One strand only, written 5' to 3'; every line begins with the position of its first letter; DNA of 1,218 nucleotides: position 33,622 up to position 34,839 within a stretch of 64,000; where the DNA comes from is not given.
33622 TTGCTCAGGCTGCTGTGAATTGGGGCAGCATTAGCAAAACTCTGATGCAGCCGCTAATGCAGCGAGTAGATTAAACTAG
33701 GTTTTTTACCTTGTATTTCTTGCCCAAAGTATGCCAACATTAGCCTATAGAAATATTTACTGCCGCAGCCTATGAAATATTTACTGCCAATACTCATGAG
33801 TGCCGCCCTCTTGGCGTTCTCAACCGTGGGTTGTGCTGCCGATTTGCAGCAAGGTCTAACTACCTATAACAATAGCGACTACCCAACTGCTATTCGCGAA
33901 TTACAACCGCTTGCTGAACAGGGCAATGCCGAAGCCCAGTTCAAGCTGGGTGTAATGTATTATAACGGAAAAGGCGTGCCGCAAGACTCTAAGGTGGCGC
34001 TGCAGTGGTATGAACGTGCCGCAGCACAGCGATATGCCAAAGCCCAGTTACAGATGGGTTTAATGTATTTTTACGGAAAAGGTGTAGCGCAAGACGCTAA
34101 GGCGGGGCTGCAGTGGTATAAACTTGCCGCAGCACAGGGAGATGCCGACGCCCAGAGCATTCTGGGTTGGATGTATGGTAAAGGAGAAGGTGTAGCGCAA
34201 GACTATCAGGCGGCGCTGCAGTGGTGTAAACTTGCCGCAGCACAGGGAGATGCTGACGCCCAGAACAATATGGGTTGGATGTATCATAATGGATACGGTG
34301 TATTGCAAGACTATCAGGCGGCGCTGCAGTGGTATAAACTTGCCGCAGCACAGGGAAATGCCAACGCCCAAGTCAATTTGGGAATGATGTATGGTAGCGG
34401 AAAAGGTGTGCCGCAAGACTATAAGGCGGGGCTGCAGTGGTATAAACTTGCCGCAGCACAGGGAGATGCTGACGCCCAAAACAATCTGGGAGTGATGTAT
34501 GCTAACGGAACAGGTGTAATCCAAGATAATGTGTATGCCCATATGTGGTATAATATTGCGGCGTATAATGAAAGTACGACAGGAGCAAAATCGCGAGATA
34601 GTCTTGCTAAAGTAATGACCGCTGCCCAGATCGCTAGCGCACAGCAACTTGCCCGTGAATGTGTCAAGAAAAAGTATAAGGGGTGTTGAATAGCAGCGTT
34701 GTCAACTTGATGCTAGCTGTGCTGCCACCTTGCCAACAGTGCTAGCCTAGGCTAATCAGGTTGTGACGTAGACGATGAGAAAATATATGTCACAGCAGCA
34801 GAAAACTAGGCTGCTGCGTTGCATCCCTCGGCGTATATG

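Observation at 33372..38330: Tandem duplication of a secreted Sel1-repeat gene with massive in-frame expansion of near-identical 108-bp repeats (contingency-locus-like)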

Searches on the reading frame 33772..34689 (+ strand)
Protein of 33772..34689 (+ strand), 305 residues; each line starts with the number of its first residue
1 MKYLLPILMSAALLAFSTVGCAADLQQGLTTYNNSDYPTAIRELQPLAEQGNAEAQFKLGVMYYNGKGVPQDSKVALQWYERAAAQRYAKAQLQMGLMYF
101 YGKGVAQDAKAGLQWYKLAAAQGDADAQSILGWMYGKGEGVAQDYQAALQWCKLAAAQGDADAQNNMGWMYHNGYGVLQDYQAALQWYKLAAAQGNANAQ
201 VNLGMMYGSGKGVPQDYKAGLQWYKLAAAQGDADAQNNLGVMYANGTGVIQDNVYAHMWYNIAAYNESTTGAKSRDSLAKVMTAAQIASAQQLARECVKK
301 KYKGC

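Call 9: search_protein_families(library=pfam, proteins=[window:33772-34689:+])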
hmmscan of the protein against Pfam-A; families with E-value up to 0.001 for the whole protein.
window:33772-34689:+ (305 aa): 2 families
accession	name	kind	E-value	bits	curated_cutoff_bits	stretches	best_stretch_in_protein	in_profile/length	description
PF08238.18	Sel1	-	3.8e-60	198.6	30.7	6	53-86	1-34/36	Sel1 repeat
PF20604.3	DUF6798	-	0.00063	19.9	26.9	0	63-83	38-58/61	Domain of unknown function (DUF6798)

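Call 18: find_encoding_contigs(protein=window:33772-34689:+, flank=8000, max_places=10)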
Protein window:33772-34689:+ (305 aa): no gene with exactly this product is on record in the collection.

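Call 23: find_homologous_proteins(query=window:33772-34689:+, max_evalue=1e-20)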
Query window:33772-34689:+ (305 aa): 4679 proteins with E <= 1e-20 among 8000 candidates; the best 120 are listed.
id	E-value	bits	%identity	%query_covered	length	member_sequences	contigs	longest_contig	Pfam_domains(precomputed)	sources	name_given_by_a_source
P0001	5.2e-130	451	50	94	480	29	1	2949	PF13432.13,PF08238.19,PF21396.4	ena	-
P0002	1.4e-112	394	50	65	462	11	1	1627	PF13432.13,PF08238.19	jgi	jgi:uncharacterized protein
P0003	8.1e-111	388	44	98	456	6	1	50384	PF08238.19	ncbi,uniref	ncbi:tetratricopeptide repeat protein [Shewanella putrefaciens]|uniref:tetratricopeptide repeat prot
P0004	2.7e-106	373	44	98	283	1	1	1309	PF13432.13,PF08238.19,PF21396.4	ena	-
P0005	5.0e-105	369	43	99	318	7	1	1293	PF08238.19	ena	-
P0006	5.3e-105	369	45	100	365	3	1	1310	PF08238.19,PF21396.4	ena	-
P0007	5.4e-102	359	38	100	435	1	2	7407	PF08238.19,PF21396.4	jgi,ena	jgi:TPR repeat protein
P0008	2.4e-101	357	41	87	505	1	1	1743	PF08238.19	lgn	-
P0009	1.5e-99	351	50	94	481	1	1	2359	PF08238.19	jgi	jgi:TPR repeat protein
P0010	1.1e-97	345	55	100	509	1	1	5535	PF13432.13,PF08238.19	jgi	-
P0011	6.1e-96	339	38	86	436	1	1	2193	PF08238.19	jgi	jgi:TPR repeat protein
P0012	1.3e-95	338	41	94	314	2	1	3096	PF08238.19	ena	-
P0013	7.2e-95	336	43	90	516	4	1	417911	PF13432.13,PF08238.19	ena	-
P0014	9.9e-94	332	42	87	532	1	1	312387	PF23310.2,PF08238.19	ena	-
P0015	1.1e-93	332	49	86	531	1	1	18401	PF13414.13,PF23310.2,PF08238.19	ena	-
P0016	1.6e-93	331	47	89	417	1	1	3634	PF13650.12,PF08238.19,PF13975.12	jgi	jgi:uncharacterized protein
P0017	1.7e-92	328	44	93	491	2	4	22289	PF13176.13,PF08238.19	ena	-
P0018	1.9e-92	328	43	79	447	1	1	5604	PF08238.19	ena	-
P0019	2.0e-92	328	51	92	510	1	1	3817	PF13365.13,PF08238.19,PF00089.33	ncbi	-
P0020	2.6e-91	324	42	86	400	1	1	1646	PF08238.19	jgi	-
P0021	4.5e-90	320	44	72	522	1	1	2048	PF21213.4,PF23310.2,PF08238.19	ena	-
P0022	4.7e-90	320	43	81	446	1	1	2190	PF08238.19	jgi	jgi:alpha/beta superfamily hydrolase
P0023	6.2e-90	319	48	85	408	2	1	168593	PF23310.2,PF13432.13,PF08238.19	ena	-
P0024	7.6e-90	319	37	99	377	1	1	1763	PF13432.13,PF08238.19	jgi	jgi:uncharacterized protein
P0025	1.4e-89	318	50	80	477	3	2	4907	PF08238.19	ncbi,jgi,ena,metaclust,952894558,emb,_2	jgi:TPR repeat protein|metaclust:\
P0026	2.5e-89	317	49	98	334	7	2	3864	PF13432.13,PF08238.19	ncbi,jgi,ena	-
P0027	1.5e-88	315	34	93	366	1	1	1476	PF08238.19,PF20308.5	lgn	-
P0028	2.1e-88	314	48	76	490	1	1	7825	PF08238.19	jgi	jgi:TPR repeat protein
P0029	8.3e-87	309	55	92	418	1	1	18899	PF08238.19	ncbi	-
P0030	1.1e-86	309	43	85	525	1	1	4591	PF08238.19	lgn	-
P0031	1.0e-85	306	51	100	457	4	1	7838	PF13650.12,PF13176.13,PF13432.13,PF08238.19,PF13975.12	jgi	-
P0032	1.1e-85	306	51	82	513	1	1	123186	PF13365.13,PF13176.13,PF08238.19,PF00089.33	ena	-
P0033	1.2e-85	305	50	88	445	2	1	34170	PF08238.19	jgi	jgi:TPR repeat protein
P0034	1.7e-85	305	49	89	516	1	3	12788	PF08238.19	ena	-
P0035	3.2e-85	304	42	98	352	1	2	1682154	PF13432.13,PF08238.19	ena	-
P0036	5.1e-85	303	47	88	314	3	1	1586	PF08238.19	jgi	jgi:TPR repeat protein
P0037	6.0e-85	303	43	98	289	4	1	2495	PF13432.13,PF08238.19,PF21396.4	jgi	jgi:TPR repeat protein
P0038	8.4e-85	303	44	87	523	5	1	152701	PF13176.13,PF08238.19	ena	-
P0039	1.3e-84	302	39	78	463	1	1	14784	PF08238.19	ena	-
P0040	1.5e-84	302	42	85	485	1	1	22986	PF13431.13,PF13432.13,PF08238.19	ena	-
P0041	2.2e-84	301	54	86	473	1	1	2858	PF00565.24,PF08238.19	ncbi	-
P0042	3.0e-84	301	50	70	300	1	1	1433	PF08238.19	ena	-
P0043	3.5e-84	301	42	92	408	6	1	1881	PF08238.19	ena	-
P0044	1.3e-83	299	46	78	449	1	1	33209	PF08238.19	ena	-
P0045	1.8e-83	298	52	91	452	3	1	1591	PF13176.13,PF23310.2,PF08238.19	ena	-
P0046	2.6e-83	298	46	89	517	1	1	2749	PF08238.19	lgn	-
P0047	3.2e-83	297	38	94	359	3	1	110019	PF08238.19,PF01471.24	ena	-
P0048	4.2e-83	297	44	100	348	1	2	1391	PF13432.13,PF08238.19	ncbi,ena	-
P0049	1.5e-82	295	43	76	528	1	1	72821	PF08289.17,PF13176.13,PF16747.11,PF08238.19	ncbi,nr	ncbi:MAG: tetratricopeptide repeat protein [Nitrosomonadaceae bacterium]|nr:tetratricopeptide repeat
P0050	1.8e-82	295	50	97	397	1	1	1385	PF25200.2,PF08238.19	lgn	-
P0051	3.3e-82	294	54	80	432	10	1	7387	PF13414.13,PF20604.4,PF23310.2,PF08238.19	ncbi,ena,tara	tara:strand:+ start:4565 stop:5863 length:1299 start_codon:yes stop_codon:yes gene_type:complete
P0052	3.5e-82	294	41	100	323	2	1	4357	PF08238.19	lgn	-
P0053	6.2e-82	293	46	82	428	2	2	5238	PF08238.19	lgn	-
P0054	7.1e-82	293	39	88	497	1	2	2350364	PF08238.19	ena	-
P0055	2.0e-81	292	47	85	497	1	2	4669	PF08238.19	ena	-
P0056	2.4e-81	291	50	99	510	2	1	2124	PF13365.13,PF10459.16,PF08238.19,PF00089.33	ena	-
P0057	2.9e-81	291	43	77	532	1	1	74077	PF13432.13,PF08238.19,PF20308.5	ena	-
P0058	3.2e-81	291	44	100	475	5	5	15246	PF13650.12,PF08238.19,PF13975.12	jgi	jgi:TPR repeat protein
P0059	3.3e-81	291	44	89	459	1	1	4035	PF13432.13,PF08238.19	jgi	jgi:uncharacterized protein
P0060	5.9e-81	290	43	97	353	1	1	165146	PF23310.2,PF13432.13,PF08238.19,PF01471.24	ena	-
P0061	8.1e-81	289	49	87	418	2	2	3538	PF16747.11,PF08238.19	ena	-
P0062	1.1e-80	289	36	87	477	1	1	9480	PF08238.19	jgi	jgi:uncharacterized protein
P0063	1.1e-80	289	50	85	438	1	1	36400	PF08238.19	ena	-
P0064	8.6e-80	286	43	89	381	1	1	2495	PF08238.19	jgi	jgi:uncharacterized protein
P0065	1.3e-79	286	37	84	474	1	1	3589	PF23310.2,PF08238.19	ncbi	-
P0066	1.8e-79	285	51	89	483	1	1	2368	PF08238.19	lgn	-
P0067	5.9e-79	283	45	89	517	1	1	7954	PF08238.19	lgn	-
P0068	8.4e-79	283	50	87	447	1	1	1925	PF22798.3,PF08238.19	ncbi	-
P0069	1.4e-78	282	48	97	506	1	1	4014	PF13432.13,PF08238.19,PF07719.24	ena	-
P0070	1.9e-78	282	41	70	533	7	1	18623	PF23310.2,PF08238.19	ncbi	-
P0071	5.2e-78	280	47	100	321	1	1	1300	PF08238.19,PF21396.4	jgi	jgi:uncharacterized protein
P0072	5.6e-78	280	49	87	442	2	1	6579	PF08238.19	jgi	jgi:hypothetical protein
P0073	8.9e-78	279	40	81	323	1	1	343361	PF08238.19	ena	-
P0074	9.6e-78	279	32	75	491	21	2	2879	PF14559.13,PF13431.13,PF00515.35,PF13424.13,PF13176.13,PF13432.13,PF08238.19,PF07719.24,PF13174.13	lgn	-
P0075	1.3e-77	279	42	100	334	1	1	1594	PF13432.13,PF08238.19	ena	-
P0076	1.3e-77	279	41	99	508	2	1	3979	PF13650.12,PF23310.2,PF08238.19,PF13975.12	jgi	jgi:TPR repeat protein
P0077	1.4e-77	279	55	67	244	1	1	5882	PF20604.4,PF23310.2,PF13432.13,PF08238.19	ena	-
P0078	1.6e-77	279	51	74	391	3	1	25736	PF08238.19,PF07120.18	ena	-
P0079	2.2e-77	278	46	69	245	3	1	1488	PF08238.19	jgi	jgi:hypothetical protein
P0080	3.5e-77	278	45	83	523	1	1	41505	PF08238.19,PF01471.24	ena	-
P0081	3.6e-77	278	47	86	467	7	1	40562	PF23310.2,PF08238.19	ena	-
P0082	4.2e-77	277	53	53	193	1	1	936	PF08238.19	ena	-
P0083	6.6e-77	277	43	100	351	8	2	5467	PF08238.19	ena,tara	tara:strand:- start:21 stop:1076 length:1056 start_codon:yes stop_codon:yes gene_type:complete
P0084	1.1e-76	276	43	99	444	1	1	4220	PF08238.19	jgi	jgi:TPR repeat protein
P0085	2.1e-76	275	47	97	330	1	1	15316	PF13432.13,PF08238.19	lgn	-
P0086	2.7e-76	275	49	92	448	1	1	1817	PF08238.19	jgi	jgi:TPR repeat protein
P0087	3.6e-76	274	54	73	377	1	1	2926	PF08238.19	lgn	-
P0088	5.8e-76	274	41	65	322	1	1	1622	PF08238.19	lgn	-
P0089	5.8e-76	274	57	85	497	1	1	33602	PF12728.14,PF08238.19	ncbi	-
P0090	6.9e-76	273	51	89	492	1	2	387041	PF08238.19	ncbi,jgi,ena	-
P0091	8.3e-76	273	52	86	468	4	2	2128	PF13431.13,PF08238.19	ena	-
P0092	1.5e-75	272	36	86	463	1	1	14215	PF23310.2,PF08238.19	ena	-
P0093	1.8e-75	272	48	63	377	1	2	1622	PF08238.19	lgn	-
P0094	2.1e-75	272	49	63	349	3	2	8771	PF08238.19,PF01471.24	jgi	jgi:hypothetical protein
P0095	2.2e-75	272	46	94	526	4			PF08238.19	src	-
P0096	2.7e-75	271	48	62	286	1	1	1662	PF08238.19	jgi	jgi:uncharacterized protein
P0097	2.8e-75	271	41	92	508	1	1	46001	PF08238.19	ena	-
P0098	3.3e-75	271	58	65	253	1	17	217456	PF13176.13,PF13432.13,PF08238.19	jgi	jgi:TPR repeat protein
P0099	3.3e-75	271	56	65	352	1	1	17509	PF08238.19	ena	-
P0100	3.4e-75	271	43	95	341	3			PF13432.13,PF08238.19,PF20308.5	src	-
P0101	1.3e-74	269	53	79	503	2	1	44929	PF03160.21,PF08238.19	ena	-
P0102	1.4e-74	269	50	67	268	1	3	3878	PF08238.19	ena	-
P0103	1.4e-74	269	43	98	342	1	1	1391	PF08238.19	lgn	-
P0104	1.6e-74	269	45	94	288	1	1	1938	PF08238.19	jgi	jgi:TPR repeat protein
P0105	2.7e-74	268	39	64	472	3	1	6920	PF08238.19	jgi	jgi:TPR repeat protein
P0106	3.3e-74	268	48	84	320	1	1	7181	PF13431.13,PF13414.13,PF13432.13,PF08238.19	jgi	jgi:uncharacterized protein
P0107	3.4e-74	268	54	87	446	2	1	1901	PF08238.19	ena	-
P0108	5.6e-74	267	36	100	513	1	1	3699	PF08238.19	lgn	-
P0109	6.6e-74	267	51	89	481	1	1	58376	PF13650.12,PF13432.13,PF08238.19,PF13975.12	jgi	-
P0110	9.0e-74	266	53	83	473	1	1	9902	PF03544.20,PF20604.4,PF08238.19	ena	-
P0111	9.9e-74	266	48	63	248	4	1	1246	PF13432.13,PF08238.19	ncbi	-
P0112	1.2e-73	266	56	69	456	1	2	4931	PF08238.19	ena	-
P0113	1.6e-73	266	43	96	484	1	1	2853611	PF13365.13,PF08238.19,PF00089.33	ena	-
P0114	2.1e-73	265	44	98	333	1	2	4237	PF08238.19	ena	-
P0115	2.5e-73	265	37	84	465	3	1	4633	PF08238.19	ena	-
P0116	2.7e-73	265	46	94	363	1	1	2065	PF08238.19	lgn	-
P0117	2.9e-73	265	48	94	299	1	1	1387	PF08238.19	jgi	jgi:TPR repeat protein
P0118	3.3e-73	264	45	99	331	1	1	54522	PF08238.19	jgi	jgi:uncharacterized protein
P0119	3.5e-73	264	52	70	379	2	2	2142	PF13176.13,PF08238.19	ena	-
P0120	1.6e-72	262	46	100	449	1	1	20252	PF13650.12,PF08238.19,PF13975.12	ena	-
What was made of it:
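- Tried and rejected: The homologue search with g1 gave only generic Sel1 proteins of 50-58% identity or less (call 23).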

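Call 29: list_cluster_members(proteins=[window:33796-34686:+, window:35382-38216:+, window:33772-34686:+, window:35334-38216:+, window:35358-38216:+, window:33222-33413:+, window:38298-38918:-, window:30471-32189:+, window:38914-40464:-])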
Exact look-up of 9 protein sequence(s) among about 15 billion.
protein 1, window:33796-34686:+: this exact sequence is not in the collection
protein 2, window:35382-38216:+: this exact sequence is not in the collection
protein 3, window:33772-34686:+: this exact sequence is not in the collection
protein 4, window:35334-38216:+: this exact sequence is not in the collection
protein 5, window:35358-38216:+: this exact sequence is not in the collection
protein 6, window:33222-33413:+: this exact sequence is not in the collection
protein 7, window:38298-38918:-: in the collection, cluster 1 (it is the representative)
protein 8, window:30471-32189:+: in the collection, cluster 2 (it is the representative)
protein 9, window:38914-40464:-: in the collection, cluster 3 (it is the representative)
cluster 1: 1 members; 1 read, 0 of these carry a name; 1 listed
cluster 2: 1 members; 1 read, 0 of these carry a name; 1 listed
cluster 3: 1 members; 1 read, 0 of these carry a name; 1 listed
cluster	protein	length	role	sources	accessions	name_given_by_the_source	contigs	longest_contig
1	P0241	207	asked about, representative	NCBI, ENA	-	-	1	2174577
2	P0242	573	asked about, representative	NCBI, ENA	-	-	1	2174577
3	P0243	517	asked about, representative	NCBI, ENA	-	-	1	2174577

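Call 52: search_solved_structures(query=window:33772-34686:+, max_evalue=0.00001, show_alignments=1)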
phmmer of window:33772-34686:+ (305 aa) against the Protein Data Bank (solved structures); distinct sequences matched with E-value up to 0.00001: 30.
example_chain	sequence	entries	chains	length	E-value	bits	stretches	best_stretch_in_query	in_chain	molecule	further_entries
6ok3_A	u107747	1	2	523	5.2e-81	275.3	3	45-252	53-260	Sel1 repeat protein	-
4bwr_A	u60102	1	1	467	4.9e-77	262.2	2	41-263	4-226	PROTEIN CORRESPONDING TO LOCUS C5321 FROM CFT073 E.COLI STRAIN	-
6deh_A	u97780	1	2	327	1.6e-76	260.5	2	46-297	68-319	TPR repeat protein, protein-protein interaction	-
8sxq_A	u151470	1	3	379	1.4e-65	224.6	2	47-296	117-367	SEL-1 repeat protein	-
9uav_C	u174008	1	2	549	1.9e-51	178.2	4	107-229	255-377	Protein sel-1 homolog 1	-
8ket_C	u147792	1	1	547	2.4e-51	177.9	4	107-229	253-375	Protein sel-1 homolog 1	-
8kes_D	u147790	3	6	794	1.8e-50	175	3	77-252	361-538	Protein sel-1 homolog 1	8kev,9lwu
9og0_C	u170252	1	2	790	2.6e-49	171.2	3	77-252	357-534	Protein sel-1 homolog 1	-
6onw_A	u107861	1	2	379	3.5e-48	167.5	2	49-269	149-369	Sel1 repeat protein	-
6ork_A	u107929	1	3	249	1.5e-45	158.9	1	25-264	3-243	Sel1 repeat protein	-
6ur7_A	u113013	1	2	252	3.1e-37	131.6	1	27-267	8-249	Sel1 repeat family protein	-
1ouv_A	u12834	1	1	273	1.9e-29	106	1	58-231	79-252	conserved hypothetical secreted protein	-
5b26_A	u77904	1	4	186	2.1e-29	105.9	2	107-213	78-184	Protein sel-1 homolog 1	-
6orc_A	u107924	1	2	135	1.9e-20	76.5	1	42-166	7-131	Sel1 repeat protein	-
9fqr_Il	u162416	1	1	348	8.5e-19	71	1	28-207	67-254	LRP2-binding protein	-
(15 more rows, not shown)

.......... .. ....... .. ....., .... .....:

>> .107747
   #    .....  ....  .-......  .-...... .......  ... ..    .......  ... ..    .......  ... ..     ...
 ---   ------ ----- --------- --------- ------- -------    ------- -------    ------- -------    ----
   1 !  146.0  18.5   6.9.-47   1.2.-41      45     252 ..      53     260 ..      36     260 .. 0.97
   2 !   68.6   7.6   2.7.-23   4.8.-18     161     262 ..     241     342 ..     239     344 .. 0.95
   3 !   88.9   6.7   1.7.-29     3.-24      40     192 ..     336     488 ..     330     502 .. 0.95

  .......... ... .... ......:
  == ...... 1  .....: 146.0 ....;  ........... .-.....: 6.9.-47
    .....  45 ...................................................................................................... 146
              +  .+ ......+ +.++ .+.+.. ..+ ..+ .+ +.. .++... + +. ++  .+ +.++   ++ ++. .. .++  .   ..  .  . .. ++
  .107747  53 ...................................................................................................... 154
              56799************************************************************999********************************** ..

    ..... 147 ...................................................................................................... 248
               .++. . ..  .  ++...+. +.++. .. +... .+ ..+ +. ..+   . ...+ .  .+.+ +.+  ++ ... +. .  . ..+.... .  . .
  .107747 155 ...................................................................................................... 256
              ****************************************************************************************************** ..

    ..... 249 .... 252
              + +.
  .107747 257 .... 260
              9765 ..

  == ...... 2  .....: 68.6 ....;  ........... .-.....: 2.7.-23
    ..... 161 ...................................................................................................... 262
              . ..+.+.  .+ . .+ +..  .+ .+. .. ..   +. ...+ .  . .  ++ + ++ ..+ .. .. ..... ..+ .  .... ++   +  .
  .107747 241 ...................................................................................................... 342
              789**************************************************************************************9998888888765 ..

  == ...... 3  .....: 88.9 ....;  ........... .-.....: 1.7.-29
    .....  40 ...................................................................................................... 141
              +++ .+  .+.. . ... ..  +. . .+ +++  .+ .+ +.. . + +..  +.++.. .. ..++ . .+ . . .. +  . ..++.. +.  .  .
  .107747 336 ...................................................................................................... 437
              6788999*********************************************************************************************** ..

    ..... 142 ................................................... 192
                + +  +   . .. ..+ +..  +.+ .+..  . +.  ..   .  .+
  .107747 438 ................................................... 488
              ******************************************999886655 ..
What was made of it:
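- phmmer against PDB: 6OK3 5e-81, EsiB 5e-77 (call 52).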

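Call 55: predict_structure(alignment_id=A2)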
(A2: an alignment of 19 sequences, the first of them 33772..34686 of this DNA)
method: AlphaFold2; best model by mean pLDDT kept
length: 305 residues; sequences in the alignment: 19
mean_pLDDT: 95.0   pTM: 0.84
mean pLDDT of the five models: 95.0, 93.9, 93.7, 93.4, 92.3
residues with pLDDT >= 90: 276; 70-90: 17; 50-70: 12; < 50: 0
segments of 3 or more residues with pLDDT < 50: none
pLDDT, mean of each block of 10 residues (from residue 1): 67 67 94 98 98 98 97 97 96 95 92 96 96 95 97 98 98 98 98 98 98 98 97 98 98 98 98 98 98 97 88
secondary structure, 60 per line:
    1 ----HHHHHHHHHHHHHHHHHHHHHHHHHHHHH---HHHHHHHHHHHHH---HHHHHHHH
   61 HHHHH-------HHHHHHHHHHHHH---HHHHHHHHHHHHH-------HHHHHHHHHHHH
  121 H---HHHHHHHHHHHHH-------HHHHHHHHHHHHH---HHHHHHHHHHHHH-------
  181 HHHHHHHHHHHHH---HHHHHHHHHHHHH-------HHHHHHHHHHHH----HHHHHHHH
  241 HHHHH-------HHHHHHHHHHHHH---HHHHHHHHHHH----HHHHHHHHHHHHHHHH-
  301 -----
elements in order: H5-33 H37-49 H53-65 H73-85 H89-101 H109-121 H125-137 H145-157 H161-173 H181-193 H197-209 H217-228 H233-245 H253-265 H269-279 H284-299
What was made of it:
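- On Sel1-like repeat (SLR) proteins, Pfam PF08238: g1 model pLDDT 95 with exactly this pattern (call 55).
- g1 model: pLDDT 95, pTM 0.84, with a regular pattern of 13-residue helix, 7-residue loop, 13-residue helix and 3-residue loop (call 55).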
